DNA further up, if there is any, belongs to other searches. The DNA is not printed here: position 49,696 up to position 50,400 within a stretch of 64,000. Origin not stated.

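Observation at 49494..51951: An alphaproteobacterial-type flagellin/FlbT/FlaF module is driven by an enteric-type sigma-28 promoter, with no flagellar structural genes nearby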

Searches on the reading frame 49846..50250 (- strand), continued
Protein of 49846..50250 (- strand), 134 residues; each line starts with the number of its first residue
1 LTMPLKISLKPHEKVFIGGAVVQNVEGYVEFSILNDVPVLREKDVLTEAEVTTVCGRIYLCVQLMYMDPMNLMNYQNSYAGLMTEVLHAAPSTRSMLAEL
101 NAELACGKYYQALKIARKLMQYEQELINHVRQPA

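Call 49: get_annotated_region(hit=H29, flank=7000)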
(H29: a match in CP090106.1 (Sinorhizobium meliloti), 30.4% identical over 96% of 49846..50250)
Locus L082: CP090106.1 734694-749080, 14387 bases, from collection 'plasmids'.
description: Sinorhizobium meliloti strain Ak57 plasmid pSymB, complete sequence
organism: Sinorhizobium meliloti (NCBI taxid 382)
taxonomy: Bacteria; Pseudomonadota; Alphaproteobacteria; Hyphomicrobiales; Rhizobiaceae; Sinorhizobium; Sinorhizobium meliloti
host: -; source: Medicago,Cell culture,Plant nodule; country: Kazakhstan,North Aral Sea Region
typing (MOB-suite, as given by PLSDB): non-mobilizable
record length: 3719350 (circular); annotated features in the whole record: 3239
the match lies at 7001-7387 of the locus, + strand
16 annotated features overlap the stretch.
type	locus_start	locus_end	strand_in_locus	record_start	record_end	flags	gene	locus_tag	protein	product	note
CDS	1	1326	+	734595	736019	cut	-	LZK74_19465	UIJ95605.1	flagellar hook-length control protein FliK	-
CDS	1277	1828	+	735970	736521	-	-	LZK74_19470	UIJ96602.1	lytic transglycosylase domain-containing protein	-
CDS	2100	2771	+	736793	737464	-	-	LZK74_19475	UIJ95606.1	response regulator transcription factor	-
CDS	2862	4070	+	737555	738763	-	flgE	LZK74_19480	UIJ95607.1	flagellar hook protein FlgE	-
CDS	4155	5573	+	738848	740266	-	flgK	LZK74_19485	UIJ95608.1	flagellar hook-associated protein FlgK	-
CDS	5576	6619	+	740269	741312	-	-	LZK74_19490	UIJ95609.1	flagellar hook-associated family protein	-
CDS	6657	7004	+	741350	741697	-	flaF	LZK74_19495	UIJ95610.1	flagellar biosynthesis regulator FlaF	-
CDS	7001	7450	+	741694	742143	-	flbT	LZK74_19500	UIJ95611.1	flagellar biosynthesis repressor FlbT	-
CDS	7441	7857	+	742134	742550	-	flgD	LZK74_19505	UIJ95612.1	flagellar hook assembly protein FlgD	-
CDS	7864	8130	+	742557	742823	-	fliQ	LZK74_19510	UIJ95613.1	flagellar biosynthetic protein FliQ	-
CDS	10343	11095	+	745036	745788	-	fliR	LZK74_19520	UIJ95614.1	flagellar type III secretion system protein FliR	-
CDS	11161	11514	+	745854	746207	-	-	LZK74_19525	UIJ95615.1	hypothetical protein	-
CDS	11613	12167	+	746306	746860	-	-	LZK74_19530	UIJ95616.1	rod-binding protein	-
CDS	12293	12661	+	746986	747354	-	-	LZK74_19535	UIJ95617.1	hypothetical protein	-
CDS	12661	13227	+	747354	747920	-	-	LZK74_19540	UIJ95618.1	hypothetical protein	-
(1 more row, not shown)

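Call 50: get_annotated_region(hit=H8, flank=7000)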
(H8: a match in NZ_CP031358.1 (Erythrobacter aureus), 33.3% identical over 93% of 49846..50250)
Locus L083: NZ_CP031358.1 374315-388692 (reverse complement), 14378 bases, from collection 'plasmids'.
description: Erythrobacter aureus strain YH-07 plasmid unnamed, complete sequence
organism: Erythrobacter aureus (NCBI taxid 2182384)
taxonomy: Bacteria; Pseudomonadota; Alphaproteobacteria; Sphingomonadales; Erythrobacteraceae; Erythrobacter; Erythrobacter aureus
host: -; source: marine sediment; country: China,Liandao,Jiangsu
typing (MOB-suite, as given by PLSDB): non-mobilizable
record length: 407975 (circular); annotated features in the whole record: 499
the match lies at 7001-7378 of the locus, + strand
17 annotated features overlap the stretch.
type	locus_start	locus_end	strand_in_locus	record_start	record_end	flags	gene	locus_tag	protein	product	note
CDS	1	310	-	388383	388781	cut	-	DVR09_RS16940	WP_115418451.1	flagellar basal body-associated FliL family protein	-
CDS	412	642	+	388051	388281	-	-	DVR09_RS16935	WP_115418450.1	hypothetical protein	-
CDS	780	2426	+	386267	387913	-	-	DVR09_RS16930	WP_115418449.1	hypothetical protein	-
CDS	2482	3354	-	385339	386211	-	-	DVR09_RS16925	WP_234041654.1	flagellin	-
CDS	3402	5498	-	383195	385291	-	flgK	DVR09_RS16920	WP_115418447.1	flagellar hook-associated protein FlgK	GO:0001539 - cilium or flagellum-dependent cell motility [Evidence IEA]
CDS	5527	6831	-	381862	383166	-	-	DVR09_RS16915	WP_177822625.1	flagellar hook protein FlgE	GO:0071973 - bacterial-type flagellum-dependent cell motility [Evidence IEA]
CDS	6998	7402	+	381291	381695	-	-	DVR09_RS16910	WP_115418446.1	flagellar biosynthesis repressor FlbT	-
CDS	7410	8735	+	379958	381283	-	fliI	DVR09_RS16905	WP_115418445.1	flagellar protein export ATPase FliI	-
CDS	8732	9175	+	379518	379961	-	-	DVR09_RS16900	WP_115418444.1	hypothetical protein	-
CDS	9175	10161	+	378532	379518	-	-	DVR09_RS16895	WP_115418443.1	peptidoglycan-binding protein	-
CDS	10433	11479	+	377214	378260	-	-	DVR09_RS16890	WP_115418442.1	sigma factor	GO:0006352 - DNA-templated transcription initiation [Evidence IEA]; GO:0006355 - regulation of DNA-templated ...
CDS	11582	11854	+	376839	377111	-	-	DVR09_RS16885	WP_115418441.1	hypothetical protein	-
CDS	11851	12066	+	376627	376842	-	-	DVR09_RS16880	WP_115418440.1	hypothetical protein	-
CDS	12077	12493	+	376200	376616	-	-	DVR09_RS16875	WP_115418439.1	hypothetical protein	-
CDS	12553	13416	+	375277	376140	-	-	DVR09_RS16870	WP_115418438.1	class I SAM-dependent methyltransferase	-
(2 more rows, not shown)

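Call 53: get_annotated_region(hit=H12, flank=8000)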
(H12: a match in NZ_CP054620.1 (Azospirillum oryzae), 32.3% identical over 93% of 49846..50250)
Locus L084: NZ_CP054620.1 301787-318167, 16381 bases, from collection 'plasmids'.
description: Azospirillum oryzae strain KACC 14407 plasmid unnamed5, complete sequence
organism: Azospirillum oryzae (NCBI taxid 286727)
taxonomy: Bacteria; Pseudomonadota; Alphaproteobacteria; Rhodospirillales; Azospirillaceae; Azospirillum; Azospirillum oryzae
host: -; source: cell culture,soil; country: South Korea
typing (MOB-suite, as given by PLSDB): non-mobilizable
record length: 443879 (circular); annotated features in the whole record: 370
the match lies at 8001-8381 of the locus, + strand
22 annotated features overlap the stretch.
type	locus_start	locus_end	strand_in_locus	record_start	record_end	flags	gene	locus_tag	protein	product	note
CDS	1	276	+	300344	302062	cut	fliF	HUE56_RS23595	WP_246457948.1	flagellar basal-body MS-ring/collar protein FliF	GO:0001539 - cilium or flagellum-dependent cell motility [Evidence IEA]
CDS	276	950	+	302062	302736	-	-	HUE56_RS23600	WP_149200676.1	flagellar assembly protein FliH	-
CDS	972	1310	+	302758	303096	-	fliN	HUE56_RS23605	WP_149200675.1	flagellar motor switch protein FliN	GO:0001539 - cilium or flagellum-dependent cell motility [Evidence IEA]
CDS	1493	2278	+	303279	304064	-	fliP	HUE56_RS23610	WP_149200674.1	flagellar type III secretion system pore protein FliP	GO:0001539 - cilium or flagellum-dependent cell motility [Evidence IEA]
CDS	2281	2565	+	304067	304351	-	-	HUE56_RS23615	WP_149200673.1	hypothetical protein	-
CDS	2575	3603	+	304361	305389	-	-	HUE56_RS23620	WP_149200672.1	flagellar motor switch protein FliG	-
CDS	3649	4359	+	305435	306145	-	-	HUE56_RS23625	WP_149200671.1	hypothetical protein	-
CDS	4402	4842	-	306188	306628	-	-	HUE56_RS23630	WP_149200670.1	hypothetical protein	-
CDS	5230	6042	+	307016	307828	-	-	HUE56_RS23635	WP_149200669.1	response regulator transcription factor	GO:0000160 - phosphorelay signal transduction system [Evidence IEA]; GO:0006355 - regulation of DNA-templated ...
CDS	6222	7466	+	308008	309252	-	-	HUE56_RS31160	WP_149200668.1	flagellin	GO:0071973 - bacterial-type flagellum-dependent cell motility [Evidence IEA]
CDS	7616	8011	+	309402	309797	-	-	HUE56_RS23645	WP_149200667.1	flagellar biosynthesis regulator FlaF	-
CDS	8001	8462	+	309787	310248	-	-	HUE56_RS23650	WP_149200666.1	flagellar biosynthesis repressor FlbT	-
CDS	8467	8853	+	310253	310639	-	-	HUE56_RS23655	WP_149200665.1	flagellar protein FlaG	-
CDS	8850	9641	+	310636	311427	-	-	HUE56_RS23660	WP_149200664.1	DUF1217 domain-containing protein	-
CDS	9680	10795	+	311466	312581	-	-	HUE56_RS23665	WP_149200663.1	hypothetical protein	-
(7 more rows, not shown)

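Call 54: get_annotated_region(hit=H11, flank=8000)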
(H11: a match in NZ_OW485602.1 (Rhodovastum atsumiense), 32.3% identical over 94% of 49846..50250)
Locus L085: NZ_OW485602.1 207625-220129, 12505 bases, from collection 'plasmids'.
description: Rhodovastum atsumiense strain G2-11 plasmid RHOApa
organism: Rhodovastum atsumiense (NCBI taxid 504468)
taxonomy: Bacteria; Pseudomonadota; Alphaproteobacteria; Rhodospirillales; Acetobacteraceae; Rhodovastum; Rhodovastum atsumiense
host: -; source: -; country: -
typing (MOB-suite, as given by PLSDB): mobilizable; relaxase MOBP
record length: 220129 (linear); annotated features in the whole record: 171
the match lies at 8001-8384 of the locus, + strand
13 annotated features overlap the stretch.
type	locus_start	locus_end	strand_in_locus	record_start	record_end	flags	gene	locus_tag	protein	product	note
CDS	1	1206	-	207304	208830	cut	-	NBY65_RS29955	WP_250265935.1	tetratricopeptide repeat-containing glycosyltransferase family protein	-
CDS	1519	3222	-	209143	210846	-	-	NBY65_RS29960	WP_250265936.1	hypothetical protein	-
CDS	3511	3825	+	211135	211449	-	-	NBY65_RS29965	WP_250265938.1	hypothetical protein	-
CDS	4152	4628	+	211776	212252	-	-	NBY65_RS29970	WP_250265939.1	polymer-forming cytoskeletal protein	-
CDS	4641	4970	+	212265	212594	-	-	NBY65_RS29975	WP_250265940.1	rod-binding protein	-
CDS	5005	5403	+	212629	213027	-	-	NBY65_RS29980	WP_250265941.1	hypothetical protein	-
CDS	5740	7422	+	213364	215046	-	-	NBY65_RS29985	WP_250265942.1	flagellin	GO:0071973 - bacterial-type flagellum-dependent cell motility [Evidence IEA]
CDS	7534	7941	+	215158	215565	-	flaF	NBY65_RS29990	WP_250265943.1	flagellar biosynthesis regulator FlaF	GO:0044781 - bacterial-type flagellum organization [Evidence IEA]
CDS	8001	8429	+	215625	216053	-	-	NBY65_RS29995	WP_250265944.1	flagellar biosynthesis repressor FlbT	-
CDS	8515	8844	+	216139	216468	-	-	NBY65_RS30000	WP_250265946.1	hypothetical protein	-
CDS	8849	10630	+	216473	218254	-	-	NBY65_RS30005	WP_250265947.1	DUF1217 domain-containing protein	-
CDS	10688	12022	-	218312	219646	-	-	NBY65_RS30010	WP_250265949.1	bifunctional glycosyltransferase/class I SAM-dependent methyltransferase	-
CDS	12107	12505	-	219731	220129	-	-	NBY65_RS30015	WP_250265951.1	hypothetical protein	-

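Call 55: get_annotated_region(hit=H13, flank=8000)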
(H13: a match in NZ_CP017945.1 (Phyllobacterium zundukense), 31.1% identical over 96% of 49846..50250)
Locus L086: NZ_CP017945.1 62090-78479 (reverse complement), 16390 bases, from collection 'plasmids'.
description: Phyllobacterium zundukense strain Tri-48 plasmid unnamed5, complete sequence
organism: Phyllobacterium zundukense (NCBI taxid 1867719)
taxonomy: Bacteria; Pseudomonadota; Alphaproteobacteria; Hyphomicrobiales; Phyllobacteriaceae; Phyllobacterium; Phyllobacterium zundukense
host: -; source: Oxytropis triphylla,cell culture,root nodule; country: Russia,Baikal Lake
typing (MOB-suite, as given by PLSDB): non-mobilizable
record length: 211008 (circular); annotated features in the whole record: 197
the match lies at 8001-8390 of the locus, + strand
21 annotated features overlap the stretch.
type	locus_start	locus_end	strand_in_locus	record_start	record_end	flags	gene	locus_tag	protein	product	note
CDS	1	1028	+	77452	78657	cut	-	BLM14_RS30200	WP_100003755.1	chemotaxis protein MotC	-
CDS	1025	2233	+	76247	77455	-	-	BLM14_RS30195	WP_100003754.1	flagellar hook-length control protein FliK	-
CDS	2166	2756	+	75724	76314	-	-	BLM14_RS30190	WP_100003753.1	transglycosylase SLT domain-containing protein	-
CDS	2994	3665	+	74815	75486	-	-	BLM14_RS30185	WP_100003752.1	response regulator transcription factor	GO:0000160 - phosphorelay signal transduction system [Evidence IEA]; GO:0006355 - regulation of DNA-templated ...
CDS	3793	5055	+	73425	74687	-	-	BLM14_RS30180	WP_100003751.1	flagellar hook protein FlgE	GO:0071973 - bacterial-type flagellum-dependent cell motility [Evidence IEA]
CDS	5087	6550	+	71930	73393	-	flgK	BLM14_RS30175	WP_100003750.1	flagellar hook-associated protein FlgK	GO:0001539 - cilium or flagellum-dependent cell motility [Evidence IEA]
CDS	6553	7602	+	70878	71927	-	-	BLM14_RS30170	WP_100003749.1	flagellar hook-associated family protein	-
CDS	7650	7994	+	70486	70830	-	flaF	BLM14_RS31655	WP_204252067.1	flagellar biosynthesis regulator FlaF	GO:0044781 - bacterial-type flagellum organization [Evidence IEA]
CDS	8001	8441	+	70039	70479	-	flbT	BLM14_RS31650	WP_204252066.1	flagellar biosynthesis repressor FlbT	GO:0006402 - mRNA catabolic process [Evidence IEA]; GO:1902209 - negative regulation of bacterial-type flagellum ...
CDS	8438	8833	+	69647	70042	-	flgD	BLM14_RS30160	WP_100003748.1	flagellar hook assembly protein FlgD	-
CDS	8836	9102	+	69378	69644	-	-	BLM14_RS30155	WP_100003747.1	flagellar biosynthetic protein FliQ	-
CDS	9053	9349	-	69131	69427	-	-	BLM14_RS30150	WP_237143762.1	ribbon-helix-helix domain-containing protein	-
CDS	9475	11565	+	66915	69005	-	flhA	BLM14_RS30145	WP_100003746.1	flagellar biosynthesis protein FlhA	GO:0001539 - cilium or flagellum-dependent cell motility [Evidence IEA]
CDS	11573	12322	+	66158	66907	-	fliR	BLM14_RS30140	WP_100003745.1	flagellar biosynthetic protein FliR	GO:0044780 - bacterial-type flagellum assembly [Evidence IEA]; GO:0006605 - protein targeting [Evidence IEA]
CDS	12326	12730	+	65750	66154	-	-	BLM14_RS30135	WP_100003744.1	hypothetical protein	-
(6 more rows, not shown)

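Call 56: get_annotated_region(hit=H14, flank=8000)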
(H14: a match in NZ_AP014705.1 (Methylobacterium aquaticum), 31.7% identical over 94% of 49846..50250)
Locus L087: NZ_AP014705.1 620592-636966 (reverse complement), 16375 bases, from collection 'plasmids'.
description: Methylobacterium aquaticum strain MA-22A plasmid pMaq22A_1p, complete sequence
organism: Methylobacterium aquaticum (NCBI taxid 270351)
taxonomy: Bacteria; Pseudomonadota; Alphaproteobacteria; Hyphomicrobiales; Methylobacteriaceae; Methylobacterium; Methylobacterium aquaticum
host: -; source: -; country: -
typing (MOB-suite, as given by PLSDB): mobilizable; relaxase MOBP
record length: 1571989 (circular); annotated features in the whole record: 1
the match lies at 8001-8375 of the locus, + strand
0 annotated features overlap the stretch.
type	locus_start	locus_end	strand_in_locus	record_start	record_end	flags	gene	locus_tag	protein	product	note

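Call 57: get_annotated_region(hit=H19, flank=8000)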
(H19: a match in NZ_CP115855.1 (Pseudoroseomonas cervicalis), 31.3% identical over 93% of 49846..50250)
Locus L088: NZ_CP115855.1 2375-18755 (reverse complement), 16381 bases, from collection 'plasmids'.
description: Pseudoroseomonas cervicalis strain PL22-11A plasmid pL11-D, complete sequence
organism: Pseudoroseomonas cervicalis (NCBI taxid 204525)
taxonomy: Bacteria; Pseudomonadota; Alphaproteobacteria; Rhodospirillales; Acetobacteraceae; Pseudoroseomonas; Pseudoroseomonas cervicalis
host: -; source: -; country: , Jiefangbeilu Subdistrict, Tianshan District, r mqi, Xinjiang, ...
typing (MOB-suite, as given by PLSDB): non-mobilizable
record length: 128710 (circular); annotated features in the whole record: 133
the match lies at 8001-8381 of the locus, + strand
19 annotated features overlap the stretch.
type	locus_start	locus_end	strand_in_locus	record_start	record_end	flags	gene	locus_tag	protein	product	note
CDS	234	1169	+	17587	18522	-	-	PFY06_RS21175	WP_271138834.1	hypothetical protein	-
CDS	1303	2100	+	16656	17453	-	-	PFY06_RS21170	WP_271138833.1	polymer-forming cytoskeletal protein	-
CDS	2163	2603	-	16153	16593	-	-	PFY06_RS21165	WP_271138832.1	hypothetical protein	-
CDS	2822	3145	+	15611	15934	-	-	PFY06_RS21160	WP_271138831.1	hypothetical protein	-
CDS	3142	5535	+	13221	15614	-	-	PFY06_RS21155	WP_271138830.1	tetratricopeptide repeat protein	-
CDS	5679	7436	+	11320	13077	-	-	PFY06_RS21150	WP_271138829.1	flagellin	GO:0071973 - bacterial-type flagellum-dependent cell motility [Evidence IEA]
CDS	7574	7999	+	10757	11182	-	-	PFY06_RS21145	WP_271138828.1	flagellar biosynthesis regulator FlaF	-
CDS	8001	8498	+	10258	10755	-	-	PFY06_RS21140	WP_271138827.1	flagellar biosynthesis repressor FlbT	-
CDS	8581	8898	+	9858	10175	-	-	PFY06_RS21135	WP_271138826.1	hypothetical protein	-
CDS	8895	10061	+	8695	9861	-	-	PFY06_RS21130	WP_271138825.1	DUF1217 domain-containing protein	-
CDS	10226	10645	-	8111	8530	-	-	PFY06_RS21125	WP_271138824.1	flagellar basal body-associated FliL family protein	-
CDS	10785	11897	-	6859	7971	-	-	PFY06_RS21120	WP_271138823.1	flagellar type III secretion system protein FlhB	-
CDS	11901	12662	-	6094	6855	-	-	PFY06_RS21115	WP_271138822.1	flagellar biosynthetic protein FliR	GO:0006605 - protein targeting [Evidence IEA]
CDS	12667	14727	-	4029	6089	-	flhA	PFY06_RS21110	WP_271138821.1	flagellar biosynthesis protein FlhA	GO:0001539 - cilium or flagellum-dependent cell motility [Evidence IEA]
CDS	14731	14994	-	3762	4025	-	-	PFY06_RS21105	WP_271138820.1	flagellar biosynthetic protein FliQ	GO:0009306 - protein secretion [Evidence IEA]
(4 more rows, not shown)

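Call 58: get_annotated_region(hit=H9, flank=8000)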
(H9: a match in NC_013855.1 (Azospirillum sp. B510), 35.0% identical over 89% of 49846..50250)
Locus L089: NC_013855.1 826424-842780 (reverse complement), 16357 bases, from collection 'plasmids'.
description: Azospirillum sp. B510 plasmid pAB510a, complete sequence
organism: Azospirillum sp. B510 (NCBI taxid 137722)
taxonomy: Bacteria; Pseudomonadota; Alphaproteobacteria; Rhodospirillales; Azospirillaceae; Azospirillum; Azospirillum sp. B510
host: -; source: -; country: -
typing (MOB-suite, as given by PLSDB): mobilizable; relaxase MOBQ
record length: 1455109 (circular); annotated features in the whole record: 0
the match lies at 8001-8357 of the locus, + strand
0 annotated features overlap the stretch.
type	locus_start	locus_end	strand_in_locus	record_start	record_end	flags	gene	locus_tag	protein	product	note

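Call 60: find_encoding_contigs(protein=P0002, flank=10000, max_places=3)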
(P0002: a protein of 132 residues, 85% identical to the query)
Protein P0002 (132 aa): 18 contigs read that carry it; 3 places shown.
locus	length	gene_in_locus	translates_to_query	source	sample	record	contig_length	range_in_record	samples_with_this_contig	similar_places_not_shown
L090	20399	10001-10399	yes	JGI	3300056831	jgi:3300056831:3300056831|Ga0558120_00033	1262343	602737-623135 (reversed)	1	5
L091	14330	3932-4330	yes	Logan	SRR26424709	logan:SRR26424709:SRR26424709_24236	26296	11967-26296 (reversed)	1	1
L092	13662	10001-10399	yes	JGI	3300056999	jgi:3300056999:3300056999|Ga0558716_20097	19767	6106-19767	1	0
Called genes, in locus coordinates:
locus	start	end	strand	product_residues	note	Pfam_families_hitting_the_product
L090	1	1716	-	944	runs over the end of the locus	PF27177:BamI_lipocalin (faint), PF13574:Reprolysin_2 (faint), PF13582:Reprolysin_3, PF13583:Reprolysin_4, PF13688:Reprolysin_5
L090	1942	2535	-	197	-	-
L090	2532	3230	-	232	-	-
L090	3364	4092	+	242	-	PF01127:Sdh_cyt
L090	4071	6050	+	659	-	PF00890:FAD_binding_2, PF07992:Pyr_redox_2 (faint), PF02910:Succ_DH_flav_C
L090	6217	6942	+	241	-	PF13085:Fer2_3, PF13183:Fer4_8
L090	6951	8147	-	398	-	PF13424:TPR_12, PF14559:TPR_19, PF13428:TPR_14 (weak), PF13414:TPR_11, PF13432:TPR_16, PF14559:TPR_19, PF13432:TPR_16, PF13414:TPR_11, +13 more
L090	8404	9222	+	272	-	PF00669:Flagellin_N, PF00700:Flagellin_C (weak)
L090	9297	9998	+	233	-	-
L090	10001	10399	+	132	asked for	PF07378:FlbT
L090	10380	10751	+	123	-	PF07309:FlaF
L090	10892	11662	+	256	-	PF00483:NTP_transferase, PF12804:NTP_transf_3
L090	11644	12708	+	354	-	PF01370:Epimerase, PF16363:GDP_Man_Dehyd, PF02719:Polysacc_synt_2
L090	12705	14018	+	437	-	PF01041:DegT_DnrJ_EryC1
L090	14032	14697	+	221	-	PF00702:Hydrolase, PF12710:HAD, PF13419:HAD_2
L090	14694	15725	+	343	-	PF01073:3Beta_HSD, PF01370:Epimerase, PF16363:GDP_Man_Dehyd, PF07993:NAD_binding_4 (weak)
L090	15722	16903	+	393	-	PF13489:Methyltransf_23, PF07021:MetW (weak), PF13847:Methyltransf_31 (weak), PF08241:Methyltransf_11, PF08242:Methyltransf_12, PF13649:Methyltransf_25 (weak)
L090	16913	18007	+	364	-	PF05050:Methyltransf_21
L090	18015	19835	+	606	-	PF02776:TPP_enzyme_N, PF00205:TPP_enzyme_M, PF02775:TPP_enzyme_C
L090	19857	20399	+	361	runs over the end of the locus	PF03102:NeuB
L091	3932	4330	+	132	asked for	PF07378:FlbT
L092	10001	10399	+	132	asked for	PF07378:FlbT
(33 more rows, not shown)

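Call 61: find_encoding_contigs(protein=P0001, flank=10000, max_places=2)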
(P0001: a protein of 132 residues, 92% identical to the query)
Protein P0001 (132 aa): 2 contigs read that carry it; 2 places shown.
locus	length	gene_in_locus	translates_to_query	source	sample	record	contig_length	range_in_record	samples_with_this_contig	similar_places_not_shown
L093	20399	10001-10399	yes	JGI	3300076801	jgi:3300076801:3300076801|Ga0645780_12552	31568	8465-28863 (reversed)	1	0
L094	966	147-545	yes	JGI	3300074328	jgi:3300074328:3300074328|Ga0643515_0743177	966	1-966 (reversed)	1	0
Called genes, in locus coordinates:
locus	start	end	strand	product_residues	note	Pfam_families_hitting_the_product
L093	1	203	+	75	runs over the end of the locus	-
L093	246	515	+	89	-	PF02616:SMC_ScpA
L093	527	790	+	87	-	-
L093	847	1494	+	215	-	PF04079:SMC_ScpB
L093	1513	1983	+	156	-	PF00849:PseudoU_synth_2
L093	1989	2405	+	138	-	-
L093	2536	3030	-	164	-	-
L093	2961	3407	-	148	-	PF01841:Transglut_core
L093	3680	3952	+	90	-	-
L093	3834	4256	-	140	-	PF11992:TgpA_N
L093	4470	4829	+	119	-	-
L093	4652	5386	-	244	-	-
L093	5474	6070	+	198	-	PF00753:Lactamase_B, PF12706:Lactamase_B_2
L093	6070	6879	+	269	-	PF10996:Beta-Casp, PF07521:RMMBL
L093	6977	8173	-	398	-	PF03704:BTAD (weak), PF13424:TPR_12 (weak), PF14559:TPR_19 (weak), PF13414:TPR_11, PF13432:TPR_16, PF14559:TPR_19, PF13432:TPR_16, PF13414:TPR_11, +17 more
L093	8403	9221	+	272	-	PF00669:Flagellin_N, PF00700:Flagellin_C (weak)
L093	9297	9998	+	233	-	-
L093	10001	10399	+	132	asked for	PF07378:FlbT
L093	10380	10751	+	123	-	PF07309:FlaF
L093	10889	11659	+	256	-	PF00483:NTP_transferase, PF12804:NTP_transf_3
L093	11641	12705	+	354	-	PF01370:Epimerase, PF16363:GDP_Man_Dehyd, PF02719:Polysacc_synt_2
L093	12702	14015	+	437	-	PF01041:DegT_DnrJ_EryC1, PF00155:Aminotran_1_2 (weak)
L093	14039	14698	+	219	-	PF00702:Hydrolase, PF13419:HAD_2, PF13242:Hydrolase_like (weak)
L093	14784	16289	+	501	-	PF03102:NeuB, PF08666:SAF (faint), PF07385:Lyx_isomer (faint), PF07883:Cupin_2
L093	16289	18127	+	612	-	PF02776:TPP_enzyme_N, PF00205:TPP_enzyme_M, PF02775:TPP_enzyme_C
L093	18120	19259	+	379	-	PF08421:Methyltransf_13 (weak), PF13489:Methyltransf_23, PF07021:MetW, PF08241:Methyltransf_11 (weak), PF08242:Methyltransf_12, PF08484:Methyltransf_14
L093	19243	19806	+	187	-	PF00293:NUDIX (faint)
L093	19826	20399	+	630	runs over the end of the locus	PF04055:Radical_SAM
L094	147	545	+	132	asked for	PF07378:FlbT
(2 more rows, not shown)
